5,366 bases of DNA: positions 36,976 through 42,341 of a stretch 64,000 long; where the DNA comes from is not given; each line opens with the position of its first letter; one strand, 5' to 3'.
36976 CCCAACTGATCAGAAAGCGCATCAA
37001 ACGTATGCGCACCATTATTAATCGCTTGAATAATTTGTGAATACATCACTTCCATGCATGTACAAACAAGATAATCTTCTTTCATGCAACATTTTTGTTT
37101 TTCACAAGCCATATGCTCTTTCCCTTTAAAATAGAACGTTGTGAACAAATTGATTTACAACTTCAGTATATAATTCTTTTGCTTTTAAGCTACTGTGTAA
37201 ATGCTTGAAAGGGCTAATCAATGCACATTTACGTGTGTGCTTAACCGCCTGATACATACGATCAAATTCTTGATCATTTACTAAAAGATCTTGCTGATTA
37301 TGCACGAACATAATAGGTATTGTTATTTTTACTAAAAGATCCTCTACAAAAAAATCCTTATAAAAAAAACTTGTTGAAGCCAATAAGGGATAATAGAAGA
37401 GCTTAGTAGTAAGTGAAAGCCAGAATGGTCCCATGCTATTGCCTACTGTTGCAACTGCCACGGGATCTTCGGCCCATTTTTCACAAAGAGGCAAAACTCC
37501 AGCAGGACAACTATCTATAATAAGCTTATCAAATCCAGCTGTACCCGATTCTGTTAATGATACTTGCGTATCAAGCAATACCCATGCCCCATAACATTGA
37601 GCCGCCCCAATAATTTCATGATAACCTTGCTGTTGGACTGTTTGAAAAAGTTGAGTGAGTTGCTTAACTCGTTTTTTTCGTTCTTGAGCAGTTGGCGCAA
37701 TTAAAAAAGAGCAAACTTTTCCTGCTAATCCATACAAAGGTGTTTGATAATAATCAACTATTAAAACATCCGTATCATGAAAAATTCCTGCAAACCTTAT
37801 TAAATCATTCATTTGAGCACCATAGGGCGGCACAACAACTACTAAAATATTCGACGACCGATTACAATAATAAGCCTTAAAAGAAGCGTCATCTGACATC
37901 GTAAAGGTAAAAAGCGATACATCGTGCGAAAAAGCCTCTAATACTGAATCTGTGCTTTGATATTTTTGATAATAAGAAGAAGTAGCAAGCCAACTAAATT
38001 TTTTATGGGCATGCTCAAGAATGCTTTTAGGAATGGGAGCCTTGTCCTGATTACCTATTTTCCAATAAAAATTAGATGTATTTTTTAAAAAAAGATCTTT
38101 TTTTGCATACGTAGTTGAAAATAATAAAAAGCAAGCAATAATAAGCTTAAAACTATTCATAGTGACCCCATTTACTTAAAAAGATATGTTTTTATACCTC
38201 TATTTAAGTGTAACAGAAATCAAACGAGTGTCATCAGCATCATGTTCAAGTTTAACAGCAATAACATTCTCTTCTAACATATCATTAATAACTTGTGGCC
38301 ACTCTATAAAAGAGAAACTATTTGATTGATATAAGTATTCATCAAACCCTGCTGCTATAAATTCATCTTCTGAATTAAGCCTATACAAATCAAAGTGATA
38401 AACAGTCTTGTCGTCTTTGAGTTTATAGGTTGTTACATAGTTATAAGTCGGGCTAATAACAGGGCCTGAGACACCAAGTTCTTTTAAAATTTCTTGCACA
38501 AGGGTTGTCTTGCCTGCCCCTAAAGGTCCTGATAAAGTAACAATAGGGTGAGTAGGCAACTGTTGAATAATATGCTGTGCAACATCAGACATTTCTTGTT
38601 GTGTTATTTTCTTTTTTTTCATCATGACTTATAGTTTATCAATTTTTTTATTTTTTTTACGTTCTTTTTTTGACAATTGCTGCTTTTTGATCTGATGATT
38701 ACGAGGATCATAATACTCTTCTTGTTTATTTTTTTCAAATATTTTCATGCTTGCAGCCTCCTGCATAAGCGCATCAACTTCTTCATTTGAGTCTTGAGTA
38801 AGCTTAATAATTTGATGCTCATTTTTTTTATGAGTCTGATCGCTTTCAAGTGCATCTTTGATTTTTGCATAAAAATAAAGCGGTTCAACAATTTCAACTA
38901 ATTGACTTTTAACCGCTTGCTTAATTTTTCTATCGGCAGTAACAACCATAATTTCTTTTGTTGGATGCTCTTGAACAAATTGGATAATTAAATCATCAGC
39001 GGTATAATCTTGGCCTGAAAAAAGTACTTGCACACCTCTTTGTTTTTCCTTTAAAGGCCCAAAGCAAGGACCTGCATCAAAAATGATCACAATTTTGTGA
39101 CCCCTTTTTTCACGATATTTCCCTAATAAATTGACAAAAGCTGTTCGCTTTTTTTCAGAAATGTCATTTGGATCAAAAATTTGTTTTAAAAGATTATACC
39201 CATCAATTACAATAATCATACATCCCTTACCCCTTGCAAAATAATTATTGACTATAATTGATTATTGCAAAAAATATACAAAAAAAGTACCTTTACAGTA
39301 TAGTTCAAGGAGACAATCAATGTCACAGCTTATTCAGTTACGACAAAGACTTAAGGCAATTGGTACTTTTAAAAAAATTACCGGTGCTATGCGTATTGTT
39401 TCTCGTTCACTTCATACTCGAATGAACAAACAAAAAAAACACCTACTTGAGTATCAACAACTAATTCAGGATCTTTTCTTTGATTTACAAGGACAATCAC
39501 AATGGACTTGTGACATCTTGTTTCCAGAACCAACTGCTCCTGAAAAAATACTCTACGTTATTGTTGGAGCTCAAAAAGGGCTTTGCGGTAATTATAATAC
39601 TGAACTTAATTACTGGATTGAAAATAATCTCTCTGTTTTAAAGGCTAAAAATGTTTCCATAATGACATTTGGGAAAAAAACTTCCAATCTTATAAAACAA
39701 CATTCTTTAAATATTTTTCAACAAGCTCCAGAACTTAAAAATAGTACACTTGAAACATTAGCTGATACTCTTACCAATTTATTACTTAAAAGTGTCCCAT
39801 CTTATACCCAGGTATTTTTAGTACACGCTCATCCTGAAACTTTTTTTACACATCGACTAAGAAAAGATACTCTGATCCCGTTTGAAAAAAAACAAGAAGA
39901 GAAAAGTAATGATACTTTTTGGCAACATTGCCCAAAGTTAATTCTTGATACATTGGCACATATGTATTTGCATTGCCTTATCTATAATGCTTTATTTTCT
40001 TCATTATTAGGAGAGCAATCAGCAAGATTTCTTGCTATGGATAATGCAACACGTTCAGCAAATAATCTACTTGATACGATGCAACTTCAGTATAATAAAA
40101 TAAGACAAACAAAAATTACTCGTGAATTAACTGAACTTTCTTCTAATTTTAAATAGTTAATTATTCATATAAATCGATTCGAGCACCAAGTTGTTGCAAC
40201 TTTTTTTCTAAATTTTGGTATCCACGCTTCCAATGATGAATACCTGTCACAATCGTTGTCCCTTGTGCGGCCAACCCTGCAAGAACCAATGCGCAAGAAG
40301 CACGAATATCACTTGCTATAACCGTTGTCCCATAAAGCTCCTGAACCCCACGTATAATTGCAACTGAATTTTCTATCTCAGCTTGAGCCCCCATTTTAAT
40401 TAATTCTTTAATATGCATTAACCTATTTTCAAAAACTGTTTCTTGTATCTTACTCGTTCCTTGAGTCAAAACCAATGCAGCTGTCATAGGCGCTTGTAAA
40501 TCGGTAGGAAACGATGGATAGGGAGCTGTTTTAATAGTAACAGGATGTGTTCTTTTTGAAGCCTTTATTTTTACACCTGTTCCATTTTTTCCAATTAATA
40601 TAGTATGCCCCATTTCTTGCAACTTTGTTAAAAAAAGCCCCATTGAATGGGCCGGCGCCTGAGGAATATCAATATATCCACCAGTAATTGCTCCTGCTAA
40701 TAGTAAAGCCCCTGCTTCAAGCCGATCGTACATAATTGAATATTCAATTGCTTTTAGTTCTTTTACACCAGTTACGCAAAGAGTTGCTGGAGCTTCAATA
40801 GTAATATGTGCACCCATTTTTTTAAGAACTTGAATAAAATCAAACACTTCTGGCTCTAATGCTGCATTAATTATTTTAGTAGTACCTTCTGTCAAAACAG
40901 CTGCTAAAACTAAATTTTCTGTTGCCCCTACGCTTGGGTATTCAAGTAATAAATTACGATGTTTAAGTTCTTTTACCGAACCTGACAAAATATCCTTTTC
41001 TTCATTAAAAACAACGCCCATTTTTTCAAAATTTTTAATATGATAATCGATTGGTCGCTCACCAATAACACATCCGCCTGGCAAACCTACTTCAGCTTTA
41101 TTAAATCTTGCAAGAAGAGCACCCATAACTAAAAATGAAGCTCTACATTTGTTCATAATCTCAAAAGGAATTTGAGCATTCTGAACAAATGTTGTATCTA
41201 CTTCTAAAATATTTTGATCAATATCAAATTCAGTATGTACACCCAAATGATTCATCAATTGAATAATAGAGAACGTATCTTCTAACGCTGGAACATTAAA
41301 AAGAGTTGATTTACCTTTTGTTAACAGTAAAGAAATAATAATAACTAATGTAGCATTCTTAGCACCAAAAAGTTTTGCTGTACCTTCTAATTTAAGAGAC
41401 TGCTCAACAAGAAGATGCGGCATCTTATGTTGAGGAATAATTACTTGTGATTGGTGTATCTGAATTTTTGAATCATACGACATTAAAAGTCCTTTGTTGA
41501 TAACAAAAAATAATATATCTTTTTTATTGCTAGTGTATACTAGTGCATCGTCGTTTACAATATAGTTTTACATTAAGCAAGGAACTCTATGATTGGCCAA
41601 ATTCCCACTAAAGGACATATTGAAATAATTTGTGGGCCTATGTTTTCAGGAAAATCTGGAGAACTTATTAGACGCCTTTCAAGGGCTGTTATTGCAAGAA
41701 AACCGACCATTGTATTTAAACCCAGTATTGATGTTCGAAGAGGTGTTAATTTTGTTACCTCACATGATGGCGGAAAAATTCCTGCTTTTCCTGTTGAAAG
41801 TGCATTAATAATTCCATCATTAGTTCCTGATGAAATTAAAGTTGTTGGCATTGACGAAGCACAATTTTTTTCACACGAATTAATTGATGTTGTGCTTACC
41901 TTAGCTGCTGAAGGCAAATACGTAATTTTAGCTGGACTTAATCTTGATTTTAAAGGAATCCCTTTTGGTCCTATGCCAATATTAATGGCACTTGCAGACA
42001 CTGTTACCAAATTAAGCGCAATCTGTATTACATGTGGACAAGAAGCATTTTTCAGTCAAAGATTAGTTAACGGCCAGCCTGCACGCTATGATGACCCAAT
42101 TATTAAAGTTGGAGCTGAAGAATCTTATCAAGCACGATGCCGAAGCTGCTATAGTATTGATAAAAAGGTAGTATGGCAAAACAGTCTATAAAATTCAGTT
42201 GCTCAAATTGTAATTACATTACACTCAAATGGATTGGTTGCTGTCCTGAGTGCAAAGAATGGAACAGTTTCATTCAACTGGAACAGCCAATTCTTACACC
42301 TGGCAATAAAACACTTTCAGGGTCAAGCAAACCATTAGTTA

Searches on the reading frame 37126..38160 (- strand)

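Call 45: search_protein_families(library=pfam, proteins=[window:37126-38160:-], max_evalue=0.001)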
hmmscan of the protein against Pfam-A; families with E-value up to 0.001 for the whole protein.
window:37126-38160:- (344 aa): 0 families

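Call 49: search_protein_families(library=pfam, proteins=[window:37126-38160:-], max_evalue=5)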
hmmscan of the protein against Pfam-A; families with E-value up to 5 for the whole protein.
window:37126-38160:- (344 aa): 2 families
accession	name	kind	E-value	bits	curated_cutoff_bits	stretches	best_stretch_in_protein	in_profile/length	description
PF25031.1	SBSPON_C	-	0.066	13.6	27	1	154-195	65-104/125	SBSPON-like, C-terminal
PF12146.15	Hydrolase_4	-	0.078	12.7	27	1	274-313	185-224/239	Serine aminopeptidase, S33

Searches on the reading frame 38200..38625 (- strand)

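Call 45: search_protein_families(library=pfam, proteins=[window:38200-38625:-], max_evalue=0.001)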
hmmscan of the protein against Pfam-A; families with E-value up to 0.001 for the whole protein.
window:38200-38625:- (141 aa): 10 families
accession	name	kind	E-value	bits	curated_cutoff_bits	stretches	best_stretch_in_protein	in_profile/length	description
PF02367.23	TsaE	-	2.1e-36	125.1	26.6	1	9-134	4-126/128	Threonylcarbamoyl adenosine biosynthesis protein TsaE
PF13191.12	AAA_16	-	8.7e-05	23.5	32.6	1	17-56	13-54/167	AAA ATPase domain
PF02492.25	cobW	-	0.00018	21.6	20.7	1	27-48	1-22/180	CobW/HypB/UreG, nucleotide-binding domain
PF03215.21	Rad17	-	0.0002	21.8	23.8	1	4-56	25-75/186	Rad17 P-loop domain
PF20720.3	nSTAND3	-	0.00028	21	27.2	1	16-54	7-45/155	Novel STAND NTPase 3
PF00931.28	NB-ARC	-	0.00034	20.4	23.5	1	9-49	2-41/248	NB-ARC domain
PF13401.12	AAA_22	-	0.00052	20.8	27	1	26-89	5-50/130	AAA domain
PF01443.25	Viral_helicase1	-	0.00073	19.9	21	1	33-98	5-69/228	Viral superfamily 1 RNA helicase core domain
PF03266.21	NTPase_1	-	0.00078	19.8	23.9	0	29-91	2-60/168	NTPase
PF13173.12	AAA_14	-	0.00085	19.8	27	0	26-73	2-44/129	AAA domain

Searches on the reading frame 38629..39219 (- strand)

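Call 45: search_protein_families(library=pfam, proteins=[window:38629-39219:-], max_evalue=0.001)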
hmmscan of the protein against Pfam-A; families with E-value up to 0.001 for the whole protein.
window:38629-39219:- (196 aa): 1 family
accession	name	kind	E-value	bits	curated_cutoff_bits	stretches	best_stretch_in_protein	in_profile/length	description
PF05991.17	NYN_YacP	-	2.3e-20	73.7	24.6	1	3-136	1-143/166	YacP-like NYN domain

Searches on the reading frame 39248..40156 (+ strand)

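Call 45: search_protein_families(library=pfam, proteins=[window:39248-40156:+], max_evalue=0.001)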
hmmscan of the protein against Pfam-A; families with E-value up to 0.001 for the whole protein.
window:39248-40156:+ (302 aa): 1 family
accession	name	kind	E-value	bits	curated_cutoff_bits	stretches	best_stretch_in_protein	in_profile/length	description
PF00231.24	ATP-synt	-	1.7e-51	176.1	39.9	1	28-299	2-280/285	ATP synthase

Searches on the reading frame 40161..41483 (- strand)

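Call 45: search_protein_families(library=pfam, proteins=[window:40161-41483:-], max_evalue=0.001)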
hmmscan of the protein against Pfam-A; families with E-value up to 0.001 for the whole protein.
window:40161-41483:- (440 aa): 1 family
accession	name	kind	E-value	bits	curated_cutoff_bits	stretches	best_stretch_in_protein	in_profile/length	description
PF00275.25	EPSP_synthase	-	3.7e-85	286.6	22.8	1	27-429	2-417/417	EPSP synthase (3-phosphoshikimate 1-carboxyvinyltransferase)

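Call 69: search_protein_families(library=ncbifam, proteins=[window:40161-41483:-], max_evalue=0.00001)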
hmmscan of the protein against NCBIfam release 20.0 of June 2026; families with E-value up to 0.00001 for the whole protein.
window:40161-41483:- (440 aa): 5 families
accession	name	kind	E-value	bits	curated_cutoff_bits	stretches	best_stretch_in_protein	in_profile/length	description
NF006873.0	PRK09369.1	subfamily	1.5e-144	481.7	297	1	22-438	2-416/419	UDP-N-acetylglucosamine 1-carboxyvinyltransferase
TIGR01072.1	murA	equivalog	6.3e-140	466.6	392.7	1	22-436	2-414/416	UDP-N-acetylglucosamine 1-carboxyvinyltransferase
NF009470.0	PRK12830.1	equivalog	2e-118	395.7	552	1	23-438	3-414/417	UDP-N-acetylglucosamine 1-carboxyvinyltransferase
TIGR01356.1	aroA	equivalog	1.3e-23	83.5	287.25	1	36-434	3-414/415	3-phosphoshikimate 1-carboxyvinyltransferase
NF011381.1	PRK14806.1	equivalog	3.5e-12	45.4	902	1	19-437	299-731/733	bifunctional prephenate dehydrogenase/3-phosphoshikimate 1-carboxyvinyltransferase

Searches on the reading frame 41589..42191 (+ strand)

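Call 46: search_protein_families(library=pfam, proteins=[window:41589-42191:+], max_evalue=0.001)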
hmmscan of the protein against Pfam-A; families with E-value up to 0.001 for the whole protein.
window:41589-42191:+ (200 aa): 1 family
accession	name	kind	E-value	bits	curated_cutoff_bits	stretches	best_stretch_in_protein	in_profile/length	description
PF00265.24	TK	-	9.8e-50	169.3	20.6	1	9-188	1-176/176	Thymidine kinase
